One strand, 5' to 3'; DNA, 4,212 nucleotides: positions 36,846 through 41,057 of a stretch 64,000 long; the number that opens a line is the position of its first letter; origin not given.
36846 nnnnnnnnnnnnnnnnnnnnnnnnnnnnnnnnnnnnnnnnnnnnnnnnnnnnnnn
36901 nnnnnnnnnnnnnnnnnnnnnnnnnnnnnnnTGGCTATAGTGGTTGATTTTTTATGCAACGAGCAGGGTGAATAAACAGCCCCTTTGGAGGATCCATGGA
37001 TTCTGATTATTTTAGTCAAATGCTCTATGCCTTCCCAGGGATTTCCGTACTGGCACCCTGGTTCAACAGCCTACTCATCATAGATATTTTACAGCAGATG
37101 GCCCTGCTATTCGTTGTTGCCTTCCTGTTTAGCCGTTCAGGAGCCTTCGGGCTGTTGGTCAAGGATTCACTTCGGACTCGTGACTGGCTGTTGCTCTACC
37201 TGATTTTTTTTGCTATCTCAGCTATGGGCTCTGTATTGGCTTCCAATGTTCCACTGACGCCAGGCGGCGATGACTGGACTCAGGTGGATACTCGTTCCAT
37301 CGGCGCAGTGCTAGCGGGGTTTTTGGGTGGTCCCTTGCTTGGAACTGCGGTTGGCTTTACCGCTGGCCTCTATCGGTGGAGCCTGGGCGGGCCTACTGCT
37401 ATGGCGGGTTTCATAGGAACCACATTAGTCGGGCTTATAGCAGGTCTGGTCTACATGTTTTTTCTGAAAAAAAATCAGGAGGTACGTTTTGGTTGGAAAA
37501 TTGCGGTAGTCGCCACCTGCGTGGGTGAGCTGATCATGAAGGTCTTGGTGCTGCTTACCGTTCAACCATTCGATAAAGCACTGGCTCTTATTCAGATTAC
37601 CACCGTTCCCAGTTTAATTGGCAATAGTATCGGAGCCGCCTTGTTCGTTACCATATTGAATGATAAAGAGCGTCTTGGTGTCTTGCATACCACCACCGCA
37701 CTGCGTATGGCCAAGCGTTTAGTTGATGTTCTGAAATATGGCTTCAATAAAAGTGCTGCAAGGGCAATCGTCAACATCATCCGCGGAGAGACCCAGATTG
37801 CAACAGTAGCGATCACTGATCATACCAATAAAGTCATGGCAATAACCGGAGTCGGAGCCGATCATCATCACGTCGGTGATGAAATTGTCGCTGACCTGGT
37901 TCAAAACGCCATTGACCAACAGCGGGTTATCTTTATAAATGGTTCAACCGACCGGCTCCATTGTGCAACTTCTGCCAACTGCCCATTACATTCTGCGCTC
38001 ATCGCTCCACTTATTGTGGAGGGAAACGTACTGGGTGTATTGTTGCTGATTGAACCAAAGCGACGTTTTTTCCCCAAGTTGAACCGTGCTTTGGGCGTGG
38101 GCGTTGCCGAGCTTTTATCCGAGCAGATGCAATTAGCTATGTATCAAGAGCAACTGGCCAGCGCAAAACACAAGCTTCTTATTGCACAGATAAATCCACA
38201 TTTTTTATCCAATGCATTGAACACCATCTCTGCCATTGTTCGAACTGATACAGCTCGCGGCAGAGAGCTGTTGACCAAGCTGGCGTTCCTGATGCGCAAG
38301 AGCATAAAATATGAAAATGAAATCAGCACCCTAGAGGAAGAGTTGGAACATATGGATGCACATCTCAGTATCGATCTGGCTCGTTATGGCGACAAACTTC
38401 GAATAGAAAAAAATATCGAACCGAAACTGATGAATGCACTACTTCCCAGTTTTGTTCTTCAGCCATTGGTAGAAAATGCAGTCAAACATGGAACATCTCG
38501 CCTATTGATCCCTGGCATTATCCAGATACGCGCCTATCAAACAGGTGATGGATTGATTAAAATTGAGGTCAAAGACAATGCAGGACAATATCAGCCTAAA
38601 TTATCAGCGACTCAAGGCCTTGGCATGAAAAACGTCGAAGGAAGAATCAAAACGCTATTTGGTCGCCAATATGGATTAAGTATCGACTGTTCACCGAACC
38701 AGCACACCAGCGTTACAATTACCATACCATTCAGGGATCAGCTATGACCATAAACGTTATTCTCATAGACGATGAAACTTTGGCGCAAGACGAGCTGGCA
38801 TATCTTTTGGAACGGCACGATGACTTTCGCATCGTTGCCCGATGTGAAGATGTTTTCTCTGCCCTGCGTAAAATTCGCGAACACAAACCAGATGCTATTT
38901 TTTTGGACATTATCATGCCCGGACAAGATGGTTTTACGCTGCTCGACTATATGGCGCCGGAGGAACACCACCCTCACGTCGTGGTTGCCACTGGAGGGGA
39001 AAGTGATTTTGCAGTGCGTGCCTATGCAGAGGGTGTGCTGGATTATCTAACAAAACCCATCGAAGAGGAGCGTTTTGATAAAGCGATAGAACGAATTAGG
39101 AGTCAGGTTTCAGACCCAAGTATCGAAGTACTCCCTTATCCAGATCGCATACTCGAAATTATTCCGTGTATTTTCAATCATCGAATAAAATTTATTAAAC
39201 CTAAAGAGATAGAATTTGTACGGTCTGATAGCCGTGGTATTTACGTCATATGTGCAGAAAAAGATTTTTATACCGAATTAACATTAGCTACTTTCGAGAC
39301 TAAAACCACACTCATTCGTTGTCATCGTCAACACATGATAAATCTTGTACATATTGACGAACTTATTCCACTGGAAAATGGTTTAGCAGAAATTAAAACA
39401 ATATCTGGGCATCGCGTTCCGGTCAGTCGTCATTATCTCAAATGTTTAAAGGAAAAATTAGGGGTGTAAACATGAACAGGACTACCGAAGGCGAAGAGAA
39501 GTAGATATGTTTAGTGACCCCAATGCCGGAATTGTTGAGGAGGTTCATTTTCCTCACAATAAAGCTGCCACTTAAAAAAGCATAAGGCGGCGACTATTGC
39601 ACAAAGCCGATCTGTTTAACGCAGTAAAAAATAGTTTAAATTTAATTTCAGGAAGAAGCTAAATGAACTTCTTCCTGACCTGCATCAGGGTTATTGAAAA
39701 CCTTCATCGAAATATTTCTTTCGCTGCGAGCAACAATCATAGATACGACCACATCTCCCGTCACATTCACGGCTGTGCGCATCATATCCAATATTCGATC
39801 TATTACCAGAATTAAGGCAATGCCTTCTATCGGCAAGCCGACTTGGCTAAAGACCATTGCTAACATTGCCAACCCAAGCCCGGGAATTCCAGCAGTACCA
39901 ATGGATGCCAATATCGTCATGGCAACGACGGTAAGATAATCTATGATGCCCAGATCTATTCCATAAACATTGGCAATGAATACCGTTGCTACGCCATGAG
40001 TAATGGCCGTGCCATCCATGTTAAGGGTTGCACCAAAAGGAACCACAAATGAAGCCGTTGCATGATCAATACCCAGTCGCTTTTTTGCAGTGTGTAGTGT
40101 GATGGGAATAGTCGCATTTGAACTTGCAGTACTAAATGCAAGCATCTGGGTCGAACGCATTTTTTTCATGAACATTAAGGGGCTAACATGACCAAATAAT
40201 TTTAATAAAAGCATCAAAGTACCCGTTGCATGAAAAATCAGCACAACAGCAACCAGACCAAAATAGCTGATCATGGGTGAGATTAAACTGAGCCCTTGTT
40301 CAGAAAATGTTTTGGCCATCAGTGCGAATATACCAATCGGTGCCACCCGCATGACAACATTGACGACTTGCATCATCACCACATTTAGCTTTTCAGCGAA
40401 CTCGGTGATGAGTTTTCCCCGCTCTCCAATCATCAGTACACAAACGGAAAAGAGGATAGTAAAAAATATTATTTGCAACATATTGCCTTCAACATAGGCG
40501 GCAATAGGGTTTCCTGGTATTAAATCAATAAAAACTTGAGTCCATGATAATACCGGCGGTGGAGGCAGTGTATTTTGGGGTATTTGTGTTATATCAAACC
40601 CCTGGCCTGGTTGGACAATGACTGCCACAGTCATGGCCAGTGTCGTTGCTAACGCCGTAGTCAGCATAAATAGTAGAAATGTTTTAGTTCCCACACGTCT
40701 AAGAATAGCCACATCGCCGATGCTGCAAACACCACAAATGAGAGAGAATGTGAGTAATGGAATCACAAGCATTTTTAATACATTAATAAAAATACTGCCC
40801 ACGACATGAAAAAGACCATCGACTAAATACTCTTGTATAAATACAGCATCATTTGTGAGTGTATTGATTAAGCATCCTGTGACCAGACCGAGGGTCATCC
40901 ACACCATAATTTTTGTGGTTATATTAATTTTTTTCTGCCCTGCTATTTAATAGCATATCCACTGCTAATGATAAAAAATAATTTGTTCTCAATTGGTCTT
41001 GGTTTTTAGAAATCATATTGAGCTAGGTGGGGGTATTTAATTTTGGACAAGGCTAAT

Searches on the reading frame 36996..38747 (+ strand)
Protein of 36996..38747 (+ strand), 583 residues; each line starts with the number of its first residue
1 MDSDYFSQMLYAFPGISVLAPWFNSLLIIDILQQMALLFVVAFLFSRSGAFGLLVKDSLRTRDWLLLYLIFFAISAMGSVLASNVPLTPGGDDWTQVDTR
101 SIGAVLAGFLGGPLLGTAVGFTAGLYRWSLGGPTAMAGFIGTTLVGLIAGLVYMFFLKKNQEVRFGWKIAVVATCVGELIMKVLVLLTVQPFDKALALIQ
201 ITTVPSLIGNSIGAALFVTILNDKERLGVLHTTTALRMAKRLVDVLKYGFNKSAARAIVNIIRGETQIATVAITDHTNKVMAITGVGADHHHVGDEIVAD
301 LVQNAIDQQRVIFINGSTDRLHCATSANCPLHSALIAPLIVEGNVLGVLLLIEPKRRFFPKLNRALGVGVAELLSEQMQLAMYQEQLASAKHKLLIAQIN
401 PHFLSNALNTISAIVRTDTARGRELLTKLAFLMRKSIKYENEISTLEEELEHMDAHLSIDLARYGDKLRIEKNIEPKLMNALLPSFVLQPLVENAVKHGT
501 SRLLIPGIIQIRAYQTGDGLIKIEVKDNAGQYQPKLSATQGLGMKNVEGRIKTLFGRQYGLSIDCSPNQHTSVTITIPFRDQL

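Call 40: search_protein_families(library=pfam, proteins=[window:36996-38747:+], max_evalue=0.00001)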
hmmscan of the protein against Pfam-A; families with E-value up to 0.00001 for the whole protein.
window:36996-38747:+ (583 aa): 5 families
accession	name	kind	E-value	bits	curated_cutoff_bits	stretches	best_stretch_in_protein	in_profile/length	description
PF07694.17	5TM-5TMR_LYT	-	5.5e-34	117.6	24.6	1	53-223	6-168/169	5TMR of 5TMR-LYT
PF06580.19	His_kinase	-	6.6e-20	71.6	25.2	1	391-468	2-81/81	Histidine kinase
PF13185.12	GAF_2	-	1.7e-08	35.2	28.6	1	254-374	11-131/136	GAF domain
PF12822.12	ECF_trnsprt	-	7e-08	33.1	30.7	1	70-218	8-149/169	ECF transporter, substrate-specific component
PF15714.11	SpoVT_C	-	5.3e-07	30.2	27.5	1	266-379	16-128/128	Stage V sporulation protein T C-terminal, transcription factor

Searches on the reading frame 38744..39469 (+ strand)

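Call 40: search_protein_families(library=pfam, proteins=[window:38744-39469:+], max_evalue=0.00001)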
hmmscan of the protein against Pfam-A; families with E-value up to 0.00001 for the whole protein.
window:38744-39469:+ (241 aa): 2 families
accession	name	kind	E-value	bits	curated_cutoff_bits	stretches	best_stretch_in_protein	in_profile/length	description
PF00072.30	Response_reg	-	4.2e-25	88.5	30.2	1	5-115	1-110/111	Response regulator receiver domain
PF04397.21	LytTR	-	1.3e-20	73.9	22.6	1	147-239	2-97/98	LytTr DNA-binding domain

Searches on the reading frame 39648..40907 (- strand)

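Call 40: search_protein_families(library=pfam, proteins=[window:39648-40907:-], max_evalue=0.00001)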
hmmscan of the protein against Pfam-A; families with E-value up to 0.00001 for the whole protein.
window:39648-40907:- (419 aa): 1 family
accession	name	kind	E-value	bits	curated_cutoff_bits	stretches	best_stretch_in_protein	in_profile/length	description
PF00375.23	SDF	-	6.2e-115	384.7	27.9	1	3-394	4-386/387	Sodium:dicarboxylate symporter family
